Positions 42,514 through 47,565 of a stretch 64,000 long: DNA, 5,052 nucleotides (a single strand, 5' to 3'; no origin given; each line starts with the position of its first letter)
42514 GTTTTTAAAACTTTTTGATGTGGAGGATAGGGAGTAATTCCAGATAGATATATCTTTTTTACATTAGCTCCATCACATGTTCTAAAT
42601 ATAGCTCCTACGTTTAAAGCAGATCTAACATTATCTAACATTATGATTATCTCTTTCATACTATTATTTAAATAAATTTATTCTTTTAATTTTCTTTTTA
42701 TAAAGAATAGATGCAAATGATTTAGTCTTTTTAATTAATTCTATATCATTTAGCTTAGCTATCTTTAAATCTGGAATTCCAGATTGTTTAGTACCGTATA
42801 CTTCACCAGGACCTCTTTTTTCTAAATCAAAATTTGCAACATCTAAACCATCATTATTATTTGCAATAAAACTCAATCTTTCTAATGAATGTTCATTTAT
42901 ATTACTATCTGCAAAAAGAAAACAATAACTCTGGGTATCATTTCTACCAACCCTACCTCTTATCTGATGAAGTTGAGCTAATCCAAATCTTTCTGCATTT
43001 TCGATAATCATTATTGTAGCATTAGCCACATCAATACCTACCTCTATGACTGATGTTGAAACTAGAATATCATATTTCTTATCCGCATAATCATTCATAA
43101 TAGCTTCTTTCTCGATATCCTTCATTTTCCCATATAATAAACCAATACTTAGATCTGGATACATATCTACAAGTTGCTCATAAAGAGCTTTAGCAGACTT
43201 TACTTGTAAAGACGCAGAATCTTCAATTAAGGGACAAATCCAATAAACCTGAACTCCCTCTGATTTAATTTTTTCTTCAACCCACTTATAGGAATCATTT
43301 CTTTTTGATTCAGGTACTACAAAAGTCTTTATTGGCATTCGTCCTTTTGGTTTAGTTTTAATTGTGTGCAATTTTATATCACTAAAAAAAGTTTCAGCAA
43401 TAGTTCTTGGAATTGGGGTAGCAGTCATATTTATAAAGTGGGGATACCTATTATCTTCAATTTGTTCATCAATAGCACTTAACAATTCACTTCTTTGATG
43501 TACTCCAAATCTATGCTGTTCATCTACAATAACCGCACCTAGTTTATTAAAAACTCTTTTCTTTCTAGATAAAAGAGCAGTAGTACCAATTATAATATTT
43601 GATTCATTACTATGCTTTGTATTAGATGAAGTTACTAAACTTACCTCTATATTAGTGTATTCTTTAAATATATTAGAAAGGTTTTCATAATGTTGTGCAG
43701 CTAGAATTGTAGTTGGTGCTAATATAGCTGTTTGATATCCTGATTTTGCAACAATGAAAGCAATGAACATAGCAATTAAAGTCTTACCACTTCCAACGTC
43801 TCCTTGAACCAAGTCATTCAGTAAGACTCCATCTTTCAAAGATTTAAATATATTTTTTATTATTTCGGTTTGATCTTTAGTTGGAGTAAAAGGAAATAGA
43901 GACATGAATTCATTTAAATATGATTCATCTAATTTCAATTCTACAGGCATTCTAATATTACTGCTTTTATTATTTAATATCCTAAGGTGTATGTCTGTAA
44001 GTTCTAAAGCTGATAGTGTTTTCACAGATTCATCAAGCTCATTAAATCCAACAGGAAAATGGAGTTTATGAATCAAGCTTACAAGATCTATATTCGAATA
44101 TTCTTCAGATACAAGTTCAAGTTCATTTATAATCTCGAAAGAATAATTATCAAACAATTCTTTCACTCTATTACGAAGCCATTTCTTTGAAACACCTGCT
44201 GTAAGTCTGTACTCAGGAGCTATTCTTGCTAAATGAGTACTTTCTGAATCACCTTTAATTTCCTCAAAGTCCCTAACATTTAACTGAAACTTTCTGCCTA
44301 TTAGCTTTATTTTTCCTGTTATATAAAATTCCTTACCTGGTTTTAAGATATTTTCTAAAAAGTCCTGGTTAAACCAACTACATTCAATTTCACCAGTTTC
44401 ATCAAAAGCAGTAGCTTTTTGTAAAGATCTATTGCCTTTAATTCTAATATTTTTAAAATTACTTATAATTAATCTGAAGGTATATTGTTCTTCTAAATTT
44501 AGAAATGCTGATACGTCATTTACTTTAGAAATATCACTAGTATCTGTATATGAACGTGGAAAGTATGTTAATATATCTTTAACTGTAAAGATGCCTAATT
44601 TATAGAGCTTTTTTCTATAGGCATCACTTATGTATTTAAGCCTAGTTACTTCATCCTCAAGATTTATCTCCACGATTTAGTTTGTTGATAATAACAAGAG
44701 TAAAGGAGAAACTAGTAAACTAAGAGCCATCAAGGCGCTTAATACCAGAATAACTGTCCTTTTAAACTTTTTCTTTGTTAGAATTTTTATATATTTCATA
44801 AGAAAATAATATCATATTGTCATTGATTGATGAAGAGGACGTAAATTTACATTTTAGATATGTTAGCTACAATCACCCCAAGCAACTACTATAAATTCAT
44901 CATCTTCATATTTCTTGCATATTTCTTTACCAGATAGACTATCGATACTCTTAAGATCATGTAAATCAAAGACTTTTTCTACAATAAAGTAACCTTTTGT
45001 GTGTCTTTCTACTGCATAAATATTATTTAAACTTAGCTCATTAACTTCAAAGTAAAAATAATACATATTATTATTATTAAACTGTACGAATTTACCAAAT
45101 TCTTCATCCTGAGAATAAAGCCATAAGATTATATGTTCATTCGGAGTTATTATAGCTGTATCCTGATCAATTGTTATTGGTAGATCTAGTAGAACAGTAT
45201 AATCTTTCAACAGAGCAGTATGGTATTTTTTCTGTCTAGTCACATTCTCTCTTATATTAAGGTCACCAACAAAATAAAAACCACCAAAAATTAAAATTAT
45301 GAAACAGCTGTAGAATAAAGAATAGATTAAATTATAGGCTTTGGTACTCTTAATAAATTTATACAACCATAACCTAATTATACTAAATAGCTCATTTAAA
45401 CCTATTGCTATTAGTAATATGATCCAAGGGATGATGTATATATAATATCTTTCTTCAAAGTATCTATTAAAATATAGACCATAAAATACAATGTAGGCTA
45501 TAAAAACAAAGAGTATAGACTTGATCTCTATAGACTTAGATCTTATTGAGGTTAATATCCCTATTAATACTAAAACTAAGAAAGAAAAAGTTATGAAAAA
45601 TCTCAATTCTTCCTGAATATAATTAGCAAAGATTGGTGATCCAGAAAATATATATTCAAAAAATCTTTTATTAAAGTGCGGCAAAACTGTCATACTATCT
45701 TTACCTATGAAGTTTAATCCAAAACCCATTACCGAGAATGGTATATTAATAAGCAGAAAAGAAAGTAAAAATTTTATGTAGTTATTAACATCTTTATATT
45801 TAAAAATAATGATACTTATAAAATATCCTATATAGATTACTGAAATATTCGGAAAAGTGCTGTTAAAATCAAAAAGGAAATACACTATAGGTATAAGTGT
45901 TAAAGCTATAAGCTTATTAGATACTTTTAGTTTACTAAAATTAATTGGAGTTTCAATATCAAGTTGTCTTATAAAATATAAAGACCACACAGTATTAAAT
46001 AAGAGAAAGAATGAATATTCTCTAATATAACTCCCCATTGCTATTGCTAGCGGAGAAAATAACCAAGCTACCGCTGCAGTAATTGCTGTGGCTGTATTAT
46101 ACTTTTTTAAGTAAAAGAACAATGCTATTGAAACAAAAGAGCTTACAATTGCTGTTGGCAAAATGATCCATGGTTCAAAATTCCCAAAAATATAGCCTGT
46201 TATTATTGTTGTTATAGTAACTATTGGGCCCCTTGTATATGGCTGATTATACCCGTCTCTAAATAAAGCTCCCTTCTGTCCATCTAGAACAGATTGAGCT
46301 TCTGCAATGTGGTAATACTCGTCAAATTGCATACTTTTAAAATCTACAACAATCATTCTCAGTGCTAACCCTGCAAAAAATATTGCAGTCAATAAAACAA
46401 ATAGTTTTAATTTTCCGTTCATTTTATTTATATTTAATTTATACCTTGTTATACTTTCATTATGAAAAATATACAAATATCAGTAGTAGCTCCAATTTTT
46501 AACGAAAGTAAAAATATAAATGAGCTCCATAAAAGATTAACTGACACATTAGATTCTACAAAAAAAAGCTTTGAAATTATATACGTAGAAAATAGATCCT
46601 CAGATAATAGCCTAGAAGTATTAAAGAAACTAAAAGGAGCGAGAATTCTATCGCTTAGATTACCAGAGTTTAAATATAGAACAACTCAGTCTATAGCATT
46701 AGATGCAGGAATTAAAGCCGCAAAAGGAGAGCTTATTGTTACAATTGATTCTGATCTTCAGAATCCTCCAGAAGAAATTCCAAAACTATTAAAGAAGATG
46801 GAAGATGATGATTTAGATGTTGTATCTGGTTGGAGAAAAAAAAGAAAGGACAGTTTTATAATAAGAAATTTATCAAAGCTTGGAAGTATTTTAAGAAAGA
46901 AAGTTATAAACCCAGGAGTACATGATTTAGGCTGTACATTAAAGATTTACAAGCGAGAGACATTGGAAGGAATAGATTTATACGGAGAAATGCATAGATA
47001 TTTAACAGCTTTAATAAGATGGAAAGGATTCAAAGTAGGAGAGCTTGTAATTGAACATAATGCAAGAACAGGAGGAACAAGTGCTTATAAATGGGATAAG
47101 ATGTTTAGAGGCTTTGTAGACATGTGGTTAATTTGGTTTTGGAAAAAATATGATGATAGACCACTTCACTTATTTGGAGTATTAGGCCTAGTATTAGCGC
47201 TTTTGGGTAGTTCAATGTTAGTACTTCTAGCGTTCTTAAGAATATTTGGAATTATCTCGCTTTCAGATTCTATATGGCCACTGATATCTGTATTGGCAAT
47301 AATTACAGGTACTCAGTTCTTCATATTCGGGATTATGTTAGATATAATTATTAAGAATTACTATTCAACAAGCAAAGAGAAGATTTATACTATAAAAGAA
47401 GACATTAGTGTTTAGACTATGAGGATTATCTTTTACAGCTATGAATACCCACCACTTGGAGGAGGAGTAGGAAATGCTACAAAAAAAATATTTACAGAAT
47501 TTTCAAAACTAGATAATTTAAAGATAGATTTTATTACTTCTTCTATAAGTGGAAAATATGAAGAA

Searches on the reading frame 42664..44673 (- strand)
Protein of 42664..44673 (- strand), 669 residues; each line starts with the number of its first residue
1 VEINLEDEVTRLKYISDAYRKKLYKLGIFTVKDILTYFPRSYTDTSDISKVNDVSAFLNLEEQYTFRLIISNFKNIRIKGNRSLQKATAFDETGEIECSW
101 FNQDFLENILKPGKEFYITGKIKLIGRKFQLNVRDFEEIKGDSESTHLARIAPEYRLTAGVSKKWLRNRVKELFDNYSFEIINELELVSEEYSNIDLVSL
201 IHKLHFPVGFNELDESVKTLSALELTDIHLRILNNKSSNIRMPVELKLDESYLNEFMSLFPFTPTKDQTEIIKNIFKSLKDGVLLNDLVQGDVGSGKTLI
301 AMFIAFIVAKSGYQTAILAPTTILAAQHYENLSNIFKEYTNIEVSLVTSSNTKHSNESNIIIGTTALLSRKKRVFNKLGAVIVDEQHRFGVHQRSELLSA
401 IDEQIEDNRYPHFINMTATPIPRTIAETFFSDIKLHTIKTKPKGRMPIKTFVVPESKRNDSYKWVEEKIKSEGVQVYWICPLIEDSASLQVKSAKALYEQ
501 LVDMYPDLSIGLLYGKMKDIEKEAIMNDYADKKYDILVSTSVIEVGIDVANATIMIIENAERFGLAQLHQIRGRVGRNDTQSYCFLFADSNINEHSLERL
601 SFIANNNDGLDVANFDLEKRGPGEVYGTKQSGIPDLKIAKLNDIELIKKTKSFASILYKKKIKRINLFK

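Call 23: search_protein_families(library=pfam, proteins=[window:42664-44673:-], max_evalue=0.00001)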
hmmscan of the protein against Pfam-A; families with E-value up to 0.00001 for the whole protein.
window:42664-44673:- (669 aa): 6 families
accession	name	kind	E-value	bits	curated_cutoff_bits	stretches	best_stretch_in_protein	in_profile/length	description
PF00270.35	DEAD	-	3.9e-26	92.2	26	1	265-427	1-166/167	DEAD/DEAH box helicase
PF17191.10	RecG_wedge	-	2.8e-22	79.5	23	1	15-172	8-157/162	RecG wedge domain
PF04851.21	ResIII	-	1.3e-18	67.9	22.5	1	263-420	3-162/164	Type III restriction enzyme, res subunit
PF00271.37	Helicase_C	-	3.2e-17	63.2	23.5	1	470-578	12-109/110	Helicase conserved C-terminal domain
PF19833.4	RecG_dom3_C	-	1e-07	32.3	26.8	1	607-652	2-49/87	ATP-dependent DNA helicase RecG, domain 3, C-terminal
PF01336.31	tRNA_anti-codon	-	5.8e-06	26.6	27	0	77-139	11-75/75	OB-fold nucleic acid binding domain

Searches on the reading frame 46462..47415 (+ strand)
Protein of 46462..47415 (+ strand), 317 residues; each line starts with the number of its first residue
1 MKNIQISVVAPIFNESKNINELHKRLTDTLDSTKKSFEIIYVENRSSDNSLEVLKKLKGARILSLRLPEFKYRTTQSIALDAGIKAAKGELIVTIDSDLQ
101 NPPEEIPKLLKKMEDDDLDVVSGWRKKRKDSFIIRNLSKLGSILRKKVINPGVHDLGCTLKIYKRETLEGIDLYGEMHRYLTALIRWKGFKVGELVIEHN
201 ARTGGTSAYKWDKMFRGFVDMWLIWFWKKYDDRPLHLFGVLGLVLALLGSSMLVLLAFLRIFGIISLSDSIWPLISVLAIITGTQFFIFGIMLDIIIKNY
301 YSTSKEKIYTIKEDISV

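Call 24: search_protein_families(library=pfam, proteins=[window:46462-47415:+], max_evalue=0.00001)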
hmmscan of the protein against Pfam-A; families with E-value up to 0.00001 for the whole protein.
window:46462-47415:+ (317 aa): 1 family
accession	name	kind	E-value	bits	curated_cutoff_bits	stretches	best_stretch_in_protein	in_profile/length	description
PF00535.33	Glycos_transf_2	-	6.8e-28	98.1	23.3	1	7-169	1-165/168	Glycosyl transferase family 2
